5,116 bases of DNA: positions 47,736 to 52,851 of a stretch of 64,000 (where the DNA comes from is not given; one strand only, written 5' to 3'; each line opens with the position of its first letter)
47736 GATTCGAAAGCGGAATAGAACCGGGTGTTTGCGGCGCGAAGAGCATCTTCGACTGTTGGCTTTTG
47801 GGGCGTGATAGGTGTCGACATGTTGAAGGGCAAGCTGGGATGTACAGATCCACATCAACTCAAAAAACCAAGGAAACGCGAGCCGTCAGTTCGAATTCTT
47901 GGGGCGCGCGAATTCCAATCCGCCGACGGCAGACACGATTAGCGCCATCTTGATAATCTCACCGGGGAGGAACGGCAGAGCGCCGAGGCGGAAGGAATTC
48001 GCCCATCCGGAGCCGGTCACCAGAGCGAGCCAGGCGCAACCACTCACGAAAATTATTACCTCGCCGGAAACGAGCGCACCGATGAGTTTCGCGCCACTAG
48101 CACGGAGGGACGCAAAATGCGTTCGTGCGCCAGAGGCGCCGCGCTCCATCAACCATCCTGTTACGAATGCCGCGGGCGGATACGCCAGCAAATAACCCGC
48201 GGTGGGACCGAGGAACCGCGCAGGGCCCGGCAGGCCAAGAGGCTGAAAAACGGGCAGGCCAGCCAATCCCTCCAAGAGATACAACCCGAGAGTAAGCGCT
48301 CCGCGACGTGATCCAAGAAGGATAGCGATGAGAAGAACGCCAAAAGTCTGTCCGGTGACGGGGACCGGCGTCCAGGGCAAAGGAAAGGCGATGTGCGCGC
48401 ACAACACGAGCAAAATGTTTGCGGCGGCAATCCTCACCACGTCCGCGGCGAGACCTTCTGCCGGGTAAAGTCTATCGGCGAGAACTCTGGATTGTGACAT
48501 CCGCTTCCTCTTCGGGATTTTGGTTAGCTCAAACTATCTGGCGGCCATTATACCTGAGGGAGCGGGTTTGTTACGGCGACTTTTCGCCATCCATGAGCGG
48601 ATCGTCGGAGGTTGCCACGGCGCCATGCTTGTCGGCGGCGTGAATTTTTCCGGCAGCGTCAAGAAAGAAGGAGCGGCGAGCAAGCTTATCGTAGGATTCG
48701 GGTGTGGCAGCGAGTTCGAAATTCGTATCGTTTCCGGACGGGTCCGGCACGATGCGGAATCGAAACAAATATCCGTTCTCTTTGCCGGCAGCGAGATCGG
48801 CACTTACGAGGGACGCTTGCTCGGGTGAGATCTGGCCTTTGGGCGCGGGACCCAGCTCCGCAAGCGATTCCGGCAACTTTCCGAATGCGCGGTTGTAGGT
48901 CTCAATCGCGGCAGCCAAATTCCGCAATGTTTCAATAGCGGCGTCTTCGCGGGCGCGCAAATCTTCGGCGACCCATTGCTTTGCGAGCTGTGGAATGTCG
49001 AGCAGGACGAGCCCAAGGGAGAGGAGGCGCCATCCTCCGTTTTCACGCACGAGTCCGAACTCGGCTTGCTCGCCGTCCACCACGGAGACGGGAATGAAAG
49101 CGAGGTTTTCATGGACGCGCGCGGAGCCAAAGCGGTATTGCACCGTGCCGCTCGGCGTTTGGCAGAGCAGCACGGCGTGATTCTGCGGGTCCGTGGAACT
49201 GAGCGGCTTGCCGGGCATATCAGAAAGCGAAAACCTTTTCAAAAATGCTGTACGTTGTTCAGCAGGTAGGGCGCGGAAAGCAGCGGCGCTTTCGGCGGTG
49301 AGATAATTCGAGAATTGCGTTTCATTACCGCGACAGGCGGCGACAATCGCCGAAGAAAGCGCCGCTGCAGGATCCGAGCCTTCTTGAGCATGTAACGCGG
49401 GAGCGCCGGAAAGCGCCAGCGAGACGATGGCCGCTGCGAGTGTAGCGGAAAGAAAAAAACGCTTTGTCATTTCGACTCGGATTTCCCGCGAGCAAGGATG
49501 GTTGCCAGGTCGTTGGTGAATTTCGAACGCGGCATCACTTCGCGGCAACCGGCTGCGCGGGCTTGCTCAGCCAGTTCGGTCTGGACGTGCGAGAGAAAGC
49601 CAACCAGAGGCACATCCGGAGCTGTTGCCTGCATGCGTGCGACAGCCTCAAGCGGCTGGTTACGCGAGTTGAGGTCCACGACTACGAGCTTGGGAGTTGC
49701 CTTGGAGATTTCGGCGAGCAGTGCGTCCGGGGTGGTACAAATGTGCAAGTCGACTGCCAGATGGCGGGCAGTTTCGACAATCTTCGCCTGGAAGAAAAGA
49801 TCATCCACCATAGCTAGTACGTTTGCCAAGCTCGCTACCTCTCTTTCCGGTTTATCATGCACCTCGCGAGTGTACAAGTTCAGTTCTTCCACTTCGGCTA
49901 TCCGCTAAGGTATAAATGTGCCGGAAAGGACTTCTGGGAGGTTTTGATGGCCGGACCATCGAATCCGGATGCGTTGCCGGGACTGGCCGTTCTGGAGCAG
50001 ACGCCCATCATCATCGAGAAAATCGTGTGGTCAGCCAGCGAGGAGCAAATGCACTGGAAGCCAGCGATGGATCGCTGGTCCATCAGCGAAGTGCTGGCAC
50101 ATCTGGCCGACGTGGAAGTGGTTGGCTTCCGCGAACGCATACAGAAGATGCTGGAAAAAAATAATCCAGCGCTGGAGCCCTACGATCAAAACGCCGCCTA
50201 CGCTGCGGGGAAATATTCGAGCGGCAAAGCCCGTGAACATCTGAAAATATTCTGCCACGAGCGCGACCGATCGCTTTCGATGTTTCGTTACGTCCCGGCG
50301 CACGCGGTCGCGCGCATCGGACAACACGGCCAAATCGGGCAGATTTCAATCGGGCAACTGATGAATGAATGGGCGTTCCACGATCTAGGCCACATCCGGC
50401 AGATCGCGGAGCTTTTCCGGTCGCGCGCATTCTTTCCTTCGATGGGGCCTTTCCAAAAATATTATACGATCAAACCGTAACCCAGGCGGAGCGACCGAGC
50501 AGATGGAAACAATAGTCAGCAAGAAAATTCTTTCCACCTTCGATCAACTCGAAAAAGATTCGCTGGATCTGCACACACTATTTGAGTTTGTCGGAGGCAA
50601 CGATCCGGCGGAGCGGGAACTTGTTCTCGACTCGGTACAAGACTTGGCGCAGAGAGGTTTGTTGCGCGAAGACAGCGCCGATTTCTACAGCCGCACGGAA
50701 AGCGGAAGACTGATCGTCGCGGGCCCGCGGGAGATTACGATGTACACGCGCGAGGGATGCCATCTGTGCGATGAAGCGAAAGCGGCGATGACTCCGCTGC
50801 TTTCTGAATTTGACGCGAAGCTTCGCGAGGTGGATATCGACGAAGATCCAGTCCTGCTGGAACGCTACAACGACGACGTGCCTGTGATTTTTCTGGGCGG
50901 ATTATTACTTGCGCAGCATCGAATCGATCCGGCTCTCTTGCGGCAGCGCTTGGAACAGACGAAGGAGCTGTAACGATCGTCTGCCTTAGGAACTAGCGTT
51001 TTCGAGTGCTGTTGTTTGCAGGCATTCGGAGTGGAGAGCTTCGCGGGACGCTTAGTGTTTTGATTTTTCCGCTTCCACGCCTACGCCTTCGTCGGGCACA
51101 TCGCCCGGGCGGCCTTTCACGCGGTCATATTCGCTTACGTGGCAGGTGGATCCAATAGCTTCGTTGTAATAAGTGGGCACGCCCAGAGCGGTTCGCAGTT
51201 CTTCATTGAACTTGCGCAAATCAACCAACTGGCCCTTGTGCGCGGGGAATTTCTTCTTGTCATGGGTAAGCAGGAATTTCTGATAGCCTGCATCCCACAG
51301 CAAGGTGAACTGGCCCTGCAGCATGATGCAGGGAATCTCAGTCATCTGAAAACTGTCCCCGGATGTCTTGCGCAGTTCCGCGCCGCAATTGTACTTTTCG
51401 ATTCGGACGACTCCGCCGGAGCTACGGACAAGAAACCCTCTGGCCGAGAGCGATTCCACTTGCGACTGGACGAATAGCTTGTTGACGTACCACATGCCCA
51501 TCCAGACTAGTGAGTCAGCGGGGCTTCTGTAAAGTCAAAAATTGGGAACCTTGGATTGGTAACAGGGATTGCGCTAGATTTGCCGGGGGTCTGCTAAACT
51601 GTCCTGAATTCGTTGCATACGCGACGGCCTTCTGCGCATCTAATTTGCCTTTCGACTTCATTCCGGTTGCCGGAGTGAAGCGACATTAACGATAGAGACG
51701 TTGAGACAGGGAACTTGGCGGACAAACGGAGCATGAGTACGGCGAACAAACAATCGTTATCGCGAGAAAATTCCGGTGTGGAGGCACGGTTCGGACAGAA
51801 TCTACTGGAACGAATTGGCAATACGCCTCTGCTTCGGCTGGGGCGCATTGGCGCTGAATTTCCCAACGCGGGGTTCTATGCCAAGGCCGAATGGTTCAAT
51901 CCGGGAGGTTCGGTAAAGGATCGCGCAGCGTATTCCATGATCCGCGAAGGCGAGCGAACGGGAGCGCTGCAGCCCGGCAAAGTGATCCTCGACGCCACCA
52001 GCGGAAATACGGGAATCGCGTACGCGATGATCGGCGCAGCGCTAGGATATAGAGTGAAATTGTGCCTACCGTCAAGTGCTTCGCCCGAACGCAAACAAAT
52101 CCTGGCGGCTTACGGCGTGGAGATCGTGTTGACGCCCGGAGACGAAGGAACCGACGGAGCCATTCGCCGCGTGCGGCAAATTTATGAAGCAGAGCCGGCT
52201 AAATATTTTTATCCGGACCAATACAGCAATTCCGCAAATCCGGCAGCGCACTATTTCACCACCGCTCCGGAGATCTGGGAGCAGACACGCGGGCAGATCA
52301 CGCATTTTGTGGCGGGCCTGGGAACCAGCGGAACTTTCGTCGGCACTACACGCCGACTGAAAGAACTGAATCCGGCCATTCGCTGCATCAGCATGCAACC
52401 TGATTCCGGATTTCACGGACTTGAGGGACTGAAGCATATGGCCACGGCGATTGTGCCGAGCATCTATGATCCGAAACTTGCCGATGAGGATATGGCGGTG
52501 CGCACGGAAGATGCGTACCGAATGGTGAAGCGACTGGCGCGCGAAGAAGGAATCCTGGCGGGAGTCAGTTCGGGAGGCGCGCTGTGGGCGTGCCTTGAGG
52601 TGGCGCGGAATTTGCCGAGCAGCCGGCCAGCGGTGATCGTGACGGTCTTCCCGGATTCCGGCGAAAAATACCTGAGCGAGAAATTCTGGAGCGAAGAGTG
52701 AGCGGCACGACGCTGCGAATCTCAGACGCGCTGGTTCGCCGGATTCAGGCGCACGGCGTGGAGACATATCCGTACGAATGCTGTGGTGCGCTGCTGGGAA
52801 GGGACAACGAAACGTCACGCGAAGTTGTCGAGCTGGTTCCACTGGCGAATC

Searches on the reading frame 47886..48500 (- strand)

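Call 20: search_protein_families(library=pfam, proteins=[window:47886-48500:-], max_evalue=0.00001)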
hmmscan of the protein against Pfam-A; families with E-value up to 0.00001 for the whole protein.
window:47886-48500:- (204 aa): 1 family
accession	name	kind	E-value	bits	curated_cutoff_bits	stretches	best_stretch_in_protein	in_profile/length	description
PF02632.19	BioY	-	7.5e-38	130.1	25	1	44-192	2-135/140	BioY family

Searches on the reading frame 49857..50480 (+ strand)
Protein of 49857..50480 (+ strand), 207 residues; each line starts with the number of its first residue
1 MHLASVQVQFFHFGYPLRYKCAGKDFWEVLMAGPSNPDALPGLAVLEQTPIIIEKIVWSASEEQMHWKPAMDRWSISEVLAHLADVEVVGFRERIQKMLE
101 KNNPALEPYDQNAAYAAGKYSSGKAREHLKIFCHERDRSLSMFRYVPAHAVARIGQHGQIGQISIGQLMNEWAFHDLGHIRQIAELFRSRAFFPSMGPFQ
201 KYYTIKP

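Call 20: search_protein_families(library=pfam, proteins=[window:49857-50480:+], max_evalue=0.00001)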
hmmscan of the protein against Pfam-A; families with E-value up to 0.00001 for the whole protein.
window:49857-50480:+ (207 aa): 1 family
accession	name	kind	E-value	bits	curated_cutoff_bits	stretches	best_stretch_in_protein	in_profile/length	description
PF12867.12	DinB_2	-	2.1e-14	54.5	24.8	1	52-183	8-128/128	DinB superfamily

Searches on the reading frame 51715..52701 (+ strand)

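Call 20: search_protein_families(library=pfam, proteins=[window:51715-52701:+], max_evalue=0.00001)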
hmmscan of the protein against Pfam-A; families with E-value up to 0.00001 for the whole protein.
window:51715-52701:+ (328 aa): 1 family
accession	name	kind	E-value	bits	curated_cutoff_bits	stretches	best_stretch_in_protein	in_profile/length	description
PF00291.31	PALP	-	1.9e-68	231.4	35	1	32-314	3-295/295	Pyridoxal-phosphate dependent enzyme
